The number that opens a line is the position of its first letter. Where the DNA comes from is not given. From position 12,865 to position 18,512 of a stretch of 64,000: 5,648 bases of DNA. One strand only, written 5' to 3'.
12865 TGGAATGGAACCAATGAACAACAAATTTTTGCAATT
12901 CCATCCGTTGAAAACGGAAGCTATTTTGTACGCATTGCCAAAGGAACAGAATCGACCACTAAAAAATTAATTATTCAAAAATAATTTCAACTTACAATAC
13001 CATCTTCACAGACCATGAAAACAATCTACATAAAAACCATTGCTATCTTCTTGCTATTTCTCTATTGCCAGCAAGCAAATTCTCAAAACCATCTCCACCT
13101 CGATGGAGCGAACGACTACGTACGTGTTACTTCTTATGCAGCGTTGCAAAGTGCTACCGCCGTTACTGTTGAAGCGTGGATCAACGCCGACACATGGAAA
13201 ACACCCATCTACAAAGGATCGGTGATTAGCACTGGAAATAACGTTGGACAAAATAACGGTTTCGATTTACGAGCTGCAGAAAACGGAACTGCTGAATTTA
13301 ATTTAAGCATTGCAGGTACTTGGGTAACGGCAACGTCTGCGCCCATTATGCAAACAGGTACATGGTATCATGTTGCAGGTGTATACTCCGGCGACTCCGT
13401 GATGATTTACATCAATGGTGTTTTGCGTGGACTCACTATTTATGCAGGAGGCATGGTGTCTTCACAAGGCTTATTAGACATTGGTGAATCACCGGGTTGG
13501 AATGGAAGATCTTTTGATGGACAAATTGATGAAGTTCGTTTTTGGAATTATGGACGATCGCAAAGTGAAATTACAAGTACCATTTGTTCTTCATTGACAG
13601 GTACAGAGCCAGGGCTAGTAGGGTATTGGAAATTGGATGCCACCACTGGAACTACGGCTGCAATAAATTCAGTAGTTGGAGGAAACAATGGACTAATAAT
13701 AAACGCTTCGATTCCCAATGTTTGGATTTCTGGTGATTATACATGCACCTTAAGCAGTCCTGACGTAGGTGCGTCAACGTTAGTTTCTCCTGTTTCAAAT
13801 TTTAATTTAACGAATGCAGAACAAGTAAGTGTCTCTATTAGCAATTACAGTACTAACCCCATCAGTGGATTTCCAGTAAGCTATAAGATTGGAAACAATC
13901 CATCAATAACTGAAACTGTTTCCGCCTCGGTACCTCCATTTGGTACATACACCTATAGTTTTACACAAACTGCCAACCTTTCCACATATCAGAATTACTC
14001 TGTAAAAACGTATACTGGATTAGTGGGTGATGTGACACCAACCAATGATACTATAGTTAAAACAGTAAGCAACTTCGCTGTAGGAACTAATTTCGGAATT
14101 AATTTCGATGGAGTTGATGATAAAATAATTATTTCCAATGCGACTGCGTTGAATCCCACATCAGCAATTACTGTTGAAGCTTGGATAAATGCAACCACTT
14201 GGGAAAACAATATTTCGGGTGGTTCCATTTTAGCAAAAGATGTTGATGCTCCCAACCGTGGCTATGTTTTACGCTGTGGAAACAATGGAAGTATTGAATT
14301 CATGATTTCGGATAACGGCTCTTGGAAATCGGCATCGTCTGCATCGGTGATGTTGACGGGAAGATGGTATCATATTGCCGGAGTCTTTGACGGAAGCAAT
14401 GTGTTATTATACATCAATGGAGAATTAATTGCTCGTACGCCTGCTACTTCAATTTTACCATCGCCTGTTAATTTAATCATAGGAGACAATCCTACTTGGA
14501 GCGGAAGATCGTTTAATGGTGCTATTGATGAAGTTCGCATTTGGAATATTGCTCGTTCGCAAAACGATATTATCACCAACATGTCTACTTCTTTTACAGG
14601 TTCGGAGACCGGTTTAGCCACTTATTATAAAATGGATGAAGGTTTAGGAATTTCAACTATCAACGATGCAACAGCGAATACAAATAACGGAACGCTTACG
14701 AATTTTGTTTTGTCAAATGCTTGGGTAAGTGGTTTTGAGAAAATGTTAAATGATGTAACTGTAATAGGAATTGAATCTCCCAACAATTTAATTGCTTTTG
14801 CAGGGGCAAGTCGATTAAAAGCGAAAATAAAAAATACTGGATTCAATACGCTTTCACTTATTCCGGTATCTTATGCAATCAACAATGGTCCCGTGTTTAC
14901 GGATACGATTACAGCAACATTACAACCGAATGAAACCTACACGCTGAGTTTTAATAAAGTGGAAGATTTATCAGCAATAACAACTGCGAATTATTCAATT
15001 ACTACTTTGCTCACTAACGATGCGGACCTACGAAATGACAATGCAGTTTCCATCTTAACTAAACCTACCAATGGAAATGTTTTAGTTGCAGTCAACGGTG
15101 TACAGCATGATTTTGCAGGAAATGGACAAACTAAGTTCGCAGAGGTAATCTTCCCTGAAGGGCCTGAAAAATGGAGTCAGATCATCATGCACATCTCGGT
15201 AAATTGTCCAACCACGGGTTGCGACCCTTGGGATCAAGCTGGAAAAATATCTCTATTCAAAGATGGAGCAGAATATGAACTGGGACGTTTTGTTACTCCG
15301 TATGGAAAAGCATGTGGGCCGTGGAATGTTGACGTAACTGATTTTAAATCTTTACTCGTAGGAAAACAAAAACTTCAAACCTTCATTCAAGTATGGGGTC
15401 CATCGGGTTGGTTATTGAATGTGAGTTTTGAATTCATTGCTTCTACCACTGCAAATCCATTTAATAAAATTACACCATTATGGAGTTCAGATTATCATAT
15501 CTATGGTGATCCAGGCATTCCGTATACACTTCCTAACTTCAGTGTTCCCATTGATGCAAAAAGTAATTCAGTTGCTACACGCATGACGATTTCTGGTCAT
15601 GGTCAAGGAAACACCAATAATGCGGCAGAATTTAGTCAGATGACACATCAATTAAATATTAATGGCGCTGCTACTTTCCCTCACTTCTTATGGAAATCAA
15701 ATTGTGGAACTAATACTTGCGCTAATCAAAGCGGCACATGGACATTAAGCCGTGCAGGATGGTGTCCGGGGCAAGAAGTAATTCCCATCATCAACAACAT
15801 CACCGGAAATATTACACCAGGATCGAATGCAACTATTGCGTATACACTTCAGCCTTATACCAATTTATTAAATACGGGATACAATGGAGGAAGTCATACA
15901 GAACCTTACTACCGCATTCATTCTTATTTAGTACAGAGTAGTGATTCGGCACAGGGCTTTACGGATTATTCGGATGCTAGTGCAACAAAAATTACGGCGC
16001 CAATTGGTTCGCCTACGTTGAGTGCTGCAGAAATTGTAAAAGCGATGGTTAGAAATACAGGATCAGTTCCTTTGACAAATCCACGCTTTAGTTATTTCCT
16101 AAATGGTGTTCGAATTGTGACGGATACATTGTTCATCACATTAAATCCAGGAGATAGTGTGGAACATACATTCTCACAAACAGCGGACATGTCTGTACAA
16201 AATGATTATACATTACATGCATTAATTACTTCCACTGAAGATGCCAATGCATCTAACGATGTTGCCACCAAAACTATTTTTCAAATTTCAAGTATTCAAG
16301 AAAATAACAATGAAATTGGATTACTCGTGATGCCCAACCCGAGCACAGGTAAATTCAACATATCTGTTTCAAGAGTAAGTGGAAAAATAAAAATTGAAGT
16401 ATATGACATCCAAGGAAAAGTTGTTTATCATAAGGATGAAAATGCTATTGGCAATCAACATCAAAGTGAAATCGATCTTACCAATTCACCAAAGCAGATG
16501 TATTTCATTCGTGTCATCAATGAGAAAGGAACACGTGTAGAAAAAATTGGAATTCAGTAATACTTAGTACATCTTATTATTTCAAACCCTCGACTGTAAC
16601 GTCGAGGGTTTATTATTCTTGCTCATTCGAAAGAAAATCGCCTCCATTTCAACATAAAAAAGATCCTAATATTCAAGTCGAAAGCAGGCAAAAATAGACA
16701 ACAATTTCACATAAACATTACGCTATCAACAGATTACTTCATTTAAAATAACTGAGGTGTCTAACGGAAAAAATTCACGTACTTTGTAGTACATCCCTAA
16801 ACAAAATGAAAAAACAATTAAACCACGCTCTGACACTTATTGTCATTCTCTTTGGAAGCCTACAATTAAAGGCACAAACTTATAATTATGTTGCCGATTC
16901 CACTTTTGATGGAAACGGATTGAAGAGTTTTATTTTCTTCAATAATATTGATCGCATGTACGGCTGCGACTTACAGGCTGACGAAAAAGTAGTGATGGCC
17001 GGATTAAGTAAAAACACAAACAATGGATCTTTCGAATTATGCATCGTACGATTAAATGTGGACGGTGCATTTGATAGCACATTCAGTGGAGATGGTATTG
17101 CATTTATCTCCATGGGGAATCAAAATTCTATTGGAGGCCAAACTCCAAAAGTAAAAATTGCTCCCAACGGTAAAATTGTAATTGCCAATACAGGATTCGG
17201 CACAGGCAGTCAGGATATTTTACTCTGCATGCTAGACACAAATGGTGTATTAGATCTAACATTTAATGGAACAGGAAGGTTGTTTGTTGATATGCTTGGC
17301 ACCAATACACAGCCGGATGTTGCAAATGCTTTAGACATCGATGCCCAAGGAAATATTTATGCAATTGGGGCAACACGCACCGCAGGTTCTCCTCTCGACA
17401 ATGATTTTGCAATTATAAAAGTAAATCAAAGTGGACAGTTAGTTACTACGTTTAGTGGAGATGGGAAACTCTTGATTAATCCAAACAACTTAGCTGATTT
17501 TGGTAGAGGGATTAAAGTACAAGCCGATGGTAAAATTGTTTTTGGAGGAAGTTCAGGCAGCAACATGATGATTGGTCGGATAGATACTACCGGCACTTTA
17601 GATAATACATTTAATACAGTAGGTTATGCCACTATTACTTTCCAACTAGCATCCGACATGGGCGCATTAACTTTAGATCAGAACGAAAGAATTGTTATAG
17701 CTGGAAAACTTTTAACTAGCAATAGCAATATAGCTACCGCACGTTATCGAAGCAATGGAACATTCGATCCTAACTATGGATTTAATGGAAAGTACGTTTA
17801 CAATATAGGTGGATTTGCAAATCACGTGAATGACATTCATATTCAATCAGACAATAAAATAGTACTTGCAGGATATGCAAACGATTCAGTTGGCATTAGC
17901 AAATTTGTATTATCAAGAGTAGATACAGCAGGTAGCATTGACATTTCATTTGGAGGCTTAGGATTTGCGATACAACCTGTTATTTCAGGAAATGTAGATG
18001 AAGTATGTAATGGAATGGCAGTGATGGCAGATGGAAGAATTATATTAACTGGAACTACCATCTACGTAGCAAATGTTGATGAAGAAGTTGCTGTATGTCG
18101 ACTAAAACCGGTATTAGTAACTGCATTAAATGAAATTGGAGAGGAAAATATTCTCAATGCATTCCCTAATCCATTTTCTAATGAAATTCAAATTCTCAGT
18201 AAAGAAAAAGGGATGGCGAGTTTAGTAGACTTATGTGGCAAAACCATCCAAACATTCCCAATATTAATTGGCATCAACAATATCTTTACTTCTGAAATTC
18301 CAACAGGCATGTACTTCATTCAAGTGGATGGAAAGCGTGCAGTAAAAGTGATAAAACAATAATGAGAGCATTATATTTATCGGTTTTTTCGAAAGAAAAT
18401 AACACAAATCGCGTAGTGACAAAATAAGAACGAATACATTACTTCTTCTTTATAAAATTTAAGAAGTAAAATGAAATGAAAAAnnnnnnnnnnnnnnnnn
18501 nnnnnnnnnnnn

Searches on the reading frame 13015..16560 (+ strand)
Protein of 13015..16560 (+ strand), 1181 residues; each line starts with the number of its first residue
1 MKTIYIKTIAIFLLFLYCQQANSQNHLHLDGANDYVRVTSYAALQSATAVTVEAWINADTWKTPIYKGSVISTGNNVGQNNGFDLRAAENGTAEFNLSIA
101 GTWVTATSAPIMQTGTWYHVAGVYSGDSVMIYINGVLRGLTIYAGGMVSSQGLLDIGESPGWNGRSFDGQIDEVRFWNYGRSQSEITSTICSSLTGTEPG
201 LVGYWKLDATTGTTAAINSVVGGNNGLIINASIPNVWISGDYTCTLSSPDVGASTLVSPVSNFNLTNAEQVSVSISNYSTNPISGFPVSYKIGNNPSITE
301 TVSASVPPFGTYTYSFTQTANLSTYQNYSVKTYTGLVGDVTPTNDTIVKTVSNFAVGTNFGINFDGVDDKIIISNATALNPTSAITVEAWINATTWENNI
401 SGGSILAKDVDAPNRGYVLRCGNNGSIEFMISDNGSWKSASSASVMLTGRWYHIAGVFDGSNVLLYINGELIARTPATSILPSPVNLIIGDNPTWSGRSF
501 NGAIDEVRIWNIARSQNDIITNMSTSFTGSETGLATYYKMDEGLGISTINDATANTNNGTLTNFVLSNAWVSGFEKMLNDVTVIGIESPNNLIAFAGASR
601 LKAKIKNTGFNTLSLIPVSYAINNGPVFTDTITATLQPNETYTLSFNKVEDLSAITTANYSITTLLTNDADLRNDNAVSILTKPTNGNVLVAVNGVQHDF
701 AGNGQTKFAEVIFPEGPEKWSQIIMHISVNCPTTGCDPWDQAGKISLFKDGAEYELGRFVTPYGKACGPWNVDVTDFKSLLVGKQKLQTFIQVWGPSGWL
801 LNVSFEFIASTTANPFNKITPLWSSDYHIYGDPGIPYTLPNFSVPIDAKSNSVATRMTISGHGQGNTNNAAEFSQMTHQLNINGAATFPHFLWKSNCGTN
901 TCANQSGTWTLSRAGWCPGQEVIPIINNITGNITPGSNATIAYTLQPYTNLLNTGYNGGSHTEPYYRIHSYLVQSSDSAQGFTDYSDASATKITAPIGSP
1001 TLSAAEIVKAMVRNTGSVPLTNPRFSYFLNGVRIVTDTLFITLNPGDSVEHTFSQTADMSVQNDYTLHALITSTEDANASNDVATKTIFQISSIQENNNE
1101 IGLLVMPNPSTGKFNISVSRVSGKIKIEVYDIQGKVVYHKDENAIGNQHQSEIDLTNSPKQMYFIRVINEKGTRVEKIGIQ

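Call 9: search_protein_families(library=pfam, proteins=[window:13015-16560:+], max_evalue=0.001)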
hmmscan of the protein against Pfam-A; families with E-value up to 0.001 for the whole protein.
window:13015-16560:+ (1181 aa): 5 families
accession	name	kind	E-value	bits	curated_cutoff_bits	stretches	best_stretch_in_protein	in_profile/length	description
PF13385.13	Laminin_G_3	-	1.9e-58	197.3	27.6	2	365-519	1-150/151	Concanavalin A-like lectin/glucanases superfamily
PF09113.15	N-glycanase_C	-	2.1e-16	60.4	25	1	844-943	15-118/140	Peptide-N-glycosidase F, C terminal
PF18962.6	Por_Secre_tail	-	1.6e-12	48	27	1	1106-1179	2-74/75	Secretion system C-terminal sorting domain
PF09112.15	N-glycanase_N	-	0.00011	22.5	22.4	0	753-806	108-176/177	Peptide-N-glycosidase F, N terminal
PF00054.30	Laminin_G_1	-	0.00016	22.3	24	0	90-138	28-76/131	Laminin G domain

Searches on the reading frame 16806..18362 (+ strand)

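Call 9: search_protein_families(library=pfam, proteins=[window:16806-18362:+], max_evalue=0.001)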
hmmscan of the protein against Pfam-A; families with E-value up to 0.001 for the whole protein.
window:16806-18362:+ (518 aa): 2 families
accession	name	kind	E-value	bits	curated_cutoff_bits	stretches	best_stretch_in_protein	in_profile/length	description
PF17164.10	DUF5122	-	6.2e-27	94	27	2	57-93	1-36/36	Domain of unknown function (DUF5122) beta-propeller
PF18962.6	Por_Secre_tail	-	5.6e-07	30.2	27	1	453-513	2-68/75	Secretion system C-terminal sorting domain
